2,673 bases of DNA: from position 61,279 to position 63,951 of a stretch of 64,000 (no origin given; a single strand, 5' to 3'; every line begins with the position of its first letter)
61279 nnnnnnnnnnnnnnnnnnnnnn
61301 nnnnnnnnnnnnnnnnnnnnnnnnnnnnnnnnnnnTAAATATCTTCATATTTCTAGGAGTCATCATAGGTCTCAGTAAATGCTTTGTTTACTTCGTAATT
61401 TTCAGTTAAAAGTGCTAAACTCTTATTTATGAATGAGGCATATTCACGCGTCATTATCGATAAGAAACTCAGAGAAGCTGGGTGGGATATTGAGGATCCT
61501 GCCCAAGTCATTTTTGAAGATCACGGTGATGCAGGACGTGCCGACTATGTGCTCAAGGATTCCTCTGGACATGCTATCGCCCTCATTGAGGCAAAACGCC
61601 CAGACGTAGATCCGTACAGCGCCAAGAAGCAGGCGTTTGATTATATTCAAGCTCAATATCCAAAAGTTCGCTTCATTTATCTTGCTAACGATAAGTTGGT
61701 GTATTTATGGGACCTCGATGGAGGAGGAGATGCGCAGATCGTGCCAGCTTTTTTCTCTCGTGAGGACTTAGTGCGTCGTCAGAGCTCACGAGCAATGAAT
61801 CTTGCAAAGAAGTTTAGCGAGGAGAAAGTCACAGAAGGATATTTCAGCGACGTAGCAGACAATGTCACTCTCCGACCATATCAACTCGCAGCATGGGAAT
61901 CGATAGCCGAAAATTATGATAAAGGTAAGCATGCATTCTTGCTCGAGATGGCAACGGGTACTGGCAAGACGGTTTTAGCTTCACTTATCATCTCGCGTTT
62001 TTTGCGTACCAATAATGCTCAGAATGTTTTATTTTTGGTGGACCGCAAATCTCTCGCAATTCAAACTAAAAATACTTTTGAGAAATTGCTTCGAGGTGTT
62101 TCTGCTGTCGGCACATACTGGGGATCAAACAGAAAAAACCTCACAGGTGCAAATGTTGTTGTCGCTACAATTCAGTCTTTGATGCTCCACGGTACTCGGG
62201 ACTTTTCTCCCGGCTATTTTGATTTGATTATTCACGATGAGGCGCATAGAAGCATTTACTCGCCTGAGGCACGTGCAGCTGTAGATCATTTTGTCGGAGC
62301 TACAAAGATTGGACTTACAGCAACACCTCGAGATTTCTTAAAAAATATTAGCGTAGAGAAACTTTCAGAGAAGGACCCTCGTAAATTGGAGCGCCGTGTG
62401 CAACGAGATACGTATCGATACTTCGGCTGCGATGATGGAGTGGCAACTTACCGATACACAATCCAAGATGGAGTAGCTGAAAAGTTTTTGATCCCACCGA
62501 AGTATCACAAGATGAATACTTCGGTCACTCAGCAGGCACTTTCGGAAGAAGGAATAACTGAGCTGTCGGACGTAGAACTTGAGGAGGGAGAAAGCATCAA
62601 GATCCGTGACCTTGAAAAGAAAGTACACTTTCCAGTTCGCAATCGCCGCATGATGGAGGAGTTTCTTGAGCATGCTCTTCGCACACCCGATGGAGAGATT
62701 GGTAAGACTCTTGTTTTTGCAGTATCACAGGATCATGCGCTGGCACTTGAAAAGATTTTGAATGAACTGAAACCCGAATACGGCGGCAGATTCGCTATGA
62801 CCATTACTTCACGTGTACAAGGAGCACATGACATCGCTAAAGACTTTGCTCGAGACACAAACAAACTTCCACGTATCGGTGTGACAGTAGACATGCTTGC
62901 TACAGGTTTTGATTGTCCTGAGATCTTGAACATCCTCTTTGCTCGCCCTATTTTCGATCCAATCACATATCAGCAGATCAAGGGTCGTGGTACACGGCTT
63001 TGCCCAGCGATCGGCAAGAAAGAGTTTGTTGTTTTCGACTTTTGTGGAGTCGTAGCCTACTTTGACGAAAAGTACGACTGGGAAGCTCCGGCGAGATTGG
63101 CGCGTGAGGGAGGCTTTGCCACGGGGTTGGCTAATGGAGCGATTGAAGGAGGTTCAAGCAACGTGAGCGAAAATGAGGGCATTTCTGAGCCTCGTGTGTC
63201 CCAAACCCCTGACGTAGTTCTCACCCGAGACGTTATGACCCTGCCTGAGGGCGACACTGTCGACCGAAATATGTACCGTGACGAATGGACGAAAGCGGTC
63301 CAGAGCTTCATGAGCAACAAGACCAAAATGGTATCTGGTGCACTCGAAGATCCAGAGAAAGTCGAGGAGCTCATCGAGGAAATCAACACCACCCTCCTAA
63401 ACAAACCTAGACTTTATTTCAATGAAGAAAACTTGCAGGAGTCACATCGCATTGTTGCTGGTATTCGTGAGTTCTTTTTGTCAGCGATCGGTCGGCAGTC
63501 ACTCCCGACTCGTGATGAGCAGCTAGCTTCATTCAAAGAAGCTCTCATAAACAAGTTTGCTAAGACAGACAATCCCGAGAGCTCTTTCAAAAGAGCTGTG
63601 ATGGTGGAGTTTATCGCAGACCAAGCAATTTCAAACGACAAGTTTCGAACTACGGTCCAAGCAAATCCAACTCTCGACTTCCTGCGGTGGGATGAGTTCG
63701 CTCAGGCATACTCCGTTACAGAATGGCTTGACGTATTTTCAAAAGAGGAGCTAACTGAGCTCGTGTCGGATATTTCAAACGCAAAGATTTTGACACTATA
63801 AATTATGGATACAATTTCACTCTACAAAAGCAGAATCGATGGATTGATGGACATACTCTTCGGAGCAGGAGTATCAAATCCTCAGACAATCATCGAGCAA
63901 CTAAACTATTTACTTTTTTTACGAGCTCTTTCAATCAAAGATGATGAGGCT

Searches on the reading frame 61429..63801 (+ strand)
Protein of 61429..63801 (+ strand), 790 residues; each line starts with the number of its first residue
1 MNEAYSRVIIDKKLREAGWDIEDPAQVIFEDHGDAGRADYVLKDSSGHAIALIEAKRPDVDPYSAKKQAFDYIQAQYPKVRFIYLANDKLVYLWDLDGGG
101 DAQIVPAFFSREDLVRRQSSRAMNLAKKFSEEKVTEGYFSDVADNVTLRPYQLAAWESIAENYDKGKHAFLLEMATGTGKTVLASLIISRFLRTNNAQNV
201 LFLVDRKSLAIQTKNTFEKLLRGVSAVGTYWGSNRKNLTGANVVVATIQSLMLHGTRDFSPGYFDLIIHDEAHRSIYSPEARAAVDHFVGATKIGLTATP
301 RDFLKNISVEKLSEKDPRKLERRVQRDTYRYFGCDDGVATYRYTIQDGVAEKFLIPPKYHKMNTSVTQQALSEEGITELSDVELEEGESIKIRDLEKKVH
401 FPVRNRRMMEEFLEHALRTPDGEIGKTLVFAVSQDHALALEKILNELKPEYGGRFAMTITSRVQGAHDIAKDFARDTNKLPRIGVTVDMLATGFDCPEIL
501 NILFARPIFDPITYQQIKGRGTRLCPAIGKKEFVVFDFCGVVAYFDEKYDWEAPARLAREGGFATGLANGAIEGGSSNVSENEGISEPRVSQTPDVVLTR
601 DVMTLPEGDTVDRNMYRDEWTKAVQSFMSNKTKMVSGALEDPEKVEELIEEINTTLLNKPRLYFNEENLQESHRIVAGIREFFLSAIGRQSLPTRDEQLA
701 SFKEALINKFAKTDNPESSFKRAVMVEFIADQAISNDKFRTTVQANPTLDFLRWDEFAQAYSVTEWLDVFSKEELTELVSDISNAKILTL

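Call 3: search_protein_families(library=pfam, proteins=[window:61429-63801:+], max_evalue=1)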
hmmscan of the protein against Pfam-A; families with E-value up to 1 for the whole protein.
window:61429-63801:+ (790 aa): 13 families
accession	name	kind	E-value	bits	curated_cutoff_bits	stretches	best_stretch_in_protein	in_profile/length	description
PF04851.21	ResIII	-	9.6e-38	130.1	22.5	1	146-301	2-163/164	Type III restriction enzyme, res subunit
PF00270.35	DEAD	-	1e-15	58.3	26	1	149-305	1-165/167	DEAD/DEAH box helicase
PF18766.7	SWI2_SNF2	-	2.8e-15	57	26.7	1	152-368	2-199/221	SWI2/SNF2 ATPase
PF04313.20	HSDR_N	-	4.6e-06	27.1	25.1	1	26-96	117-192/198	Type I restriction enzyme R protein N terminus (HSDR_N)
PF00271.37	Helicase_C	-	9.2e-05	23.1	23.5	1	422-523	13-108/110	Helicase conserved C-terminal domain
PF24883.2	NPHP3_N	-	0.00086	20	24.8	1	165-223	20-74/164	Nephrocystin 3, N-terminal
PF09848.15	SLFN-g3_helicase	-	0.0095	15.7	24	1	168-277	2-93/354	Schlafen group 3, DNA/RNA helicase domain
PF22679.2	T1R_D3-like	-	0.019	15.8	27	1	435-504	57-123/158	Type I restriction enzyme subunit R domain 3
PF13588.12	HSDR_N_2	-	0.022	15.3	25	1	34-97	35-97/110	Type I restriction enzyme R protein N terminus (HSDR_N)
PF01935.23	DUF87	-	0.039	14.5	23.2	1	175-202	31-58/220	Helicase HerA, central domain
PF13401.12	AAA_22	-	0.097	13.4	27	1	175-280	13-99/130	AAA domain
PF00176.29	SNF2-rel_dom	-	0.11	12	24.9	1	154-300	4-163/290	SNF2-related domain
PF00175.26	NAD_binding_1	-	0.2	12.8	22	0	410-465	12-68/109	Oxidoreductase NAD-binding domain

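Call 4: search_protein_families(library=padloc, proteins=[window:61429-63801:+], max_evalue=1)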
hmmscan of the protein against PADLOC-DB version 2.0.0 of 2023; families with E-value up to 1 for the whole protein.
window:61429-63801:+ (790 aa): 30 families (the best 25 are shown)
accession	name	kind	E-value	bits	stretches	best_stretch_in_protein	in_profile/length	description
PDLC03047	REase_I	-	2.6e-62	208.9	1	3-550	199-734/1107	Type I restriction enzyme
PDLC03049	REase_I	-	7.6e-45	151.2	1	36-551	58-552/807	Type I restriction enzyme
PDLC03042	REase_I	-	8e-36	120.8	1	132-542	427-848/1170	Type I restriction enzyme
PDLC02707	PbeA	-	9.7e-19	65.4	1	119-543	222-634/672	PbeA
PDLC03659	mREase_IV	-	1.7e-17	60.6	2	160-303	232-374/945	Type IV methyl-directed restriction enzyme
PDLC03658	mREase_IV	-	3e-17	59.7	2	152-302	227-373/953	Type IV methyl-directed restriction enzyme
PDLC03048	REase_I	-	3.1e-17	60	1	147-374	240-464/976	Type I restriction enzyme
PDLC02704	PbeA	-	5.5e-11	39.7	1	126-369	233-467/682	PbeA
PDLC02706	PbeA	-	1.6e-08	31.7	1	148-367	270-481/722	PbeA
PDLC00194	HamB1|HamB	-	3.8e-08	29.7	1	167-273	245-358/995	DEAD-box helicase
PDLC04986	PDC-S28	-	7.2e-08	29.2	1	147-276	34-163/831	-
PDLC03597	REase_MTase_IIG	-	1.7e-07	27.2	2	145-215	165-235/1646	Type IIG restriction enzyme-methyltransferase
PDLC03040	REase_I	-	2.1e-07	27.1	1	175-517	295-661/1029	Type I restriction enzyme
PDLC01439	typeIV_DinG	-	6.9e-07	26.3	1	148-212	16-74/575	CAS-IV-A; associated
PDLC04987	PDC-S28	-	8.4e-06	22.4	1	157-273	46-159/846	-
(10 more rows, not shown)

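Call 5: search_protein_families(library=ncbifam, proteins=[window:61429-63801:+], max_evalue=1)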
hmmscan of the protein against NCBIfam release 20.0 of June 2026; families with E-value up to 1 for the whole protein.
window:61429-63801:+ (790 aa): 23 families
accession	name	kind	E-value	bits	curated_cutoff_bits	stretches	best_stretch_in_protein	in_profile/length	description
NF046051.1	restrict_EcoAI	equivalog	2.5e-76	257.7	550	1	33-658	47-656/768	EcoAI/FtnUII family type I restriction enzme subunit R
NF008521.0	PRK11448.1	equivalog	1e-59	202.6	729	3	340-543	606-819/1123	type I restriction-modification system endonuclease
NF053632.1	heli_RadD_YejH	equivalog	1.4e-19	69.8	720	1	147-541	2-357/573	DNA repair helicase RadD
TIGR00348.1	hsdR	subfamily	6.4e-19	67.9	284.55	1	175-505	275-622/674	HsdR family type I site-specific deoxyribonuclease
TIGR04095.1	dnd_restrict_1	equivalog_domain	1.5e-09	37.4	600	1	144-312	5-180/451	DNA phosphorothioation system restriction enzyme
NF010337.0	PRK13766.1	equivalog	3.5e-08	32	610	1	146-276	15-145/781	Hef nuclease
NF004068.0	PRK05580.1-5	equivalog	6.1e-05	21.3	1249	1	119-218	230-327/795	primosomal protein N'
NF004067.0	PRK05580.1-4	equivalog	8.1e-05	21.2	763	1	138-223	195-275/737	primosomal protein N'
NF045503.1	repair_heli_XPB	equivalog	0.00011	20.9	610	1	143-299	179-334/548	DNA repair helicase XPB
NF004066.1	PRK05580.1-3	equivalog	0.0021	16.4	813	1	141-221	246-323/788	primosomal protein N'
NF003673.1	PRK05298.1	equivalog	0.0084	14.5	743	1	152-221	14-78/653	excinuclease ABC subunit UvrB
NF042913.1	CyRepA1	equivalog_domain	0.011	14.7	200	1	172-273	7-95/595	plasmid replication protein, CyRepA1 family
TIGR00631.1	uvrb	equivalog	0.014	13.7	750.1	1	152-221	14-78/658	excinuclease ABC subunit UvrB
NF003426.0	PRK04914.1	equivalog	0.016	13.4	576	1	170-282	173-292/959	RNA polymerase-associated protein RapA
TIGR03117.2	cas_csf4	equivalog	0.028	12.6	400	1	147-222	128-201/800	type IV CRISPR-associated DEAD/DEAH-box helicase Csf4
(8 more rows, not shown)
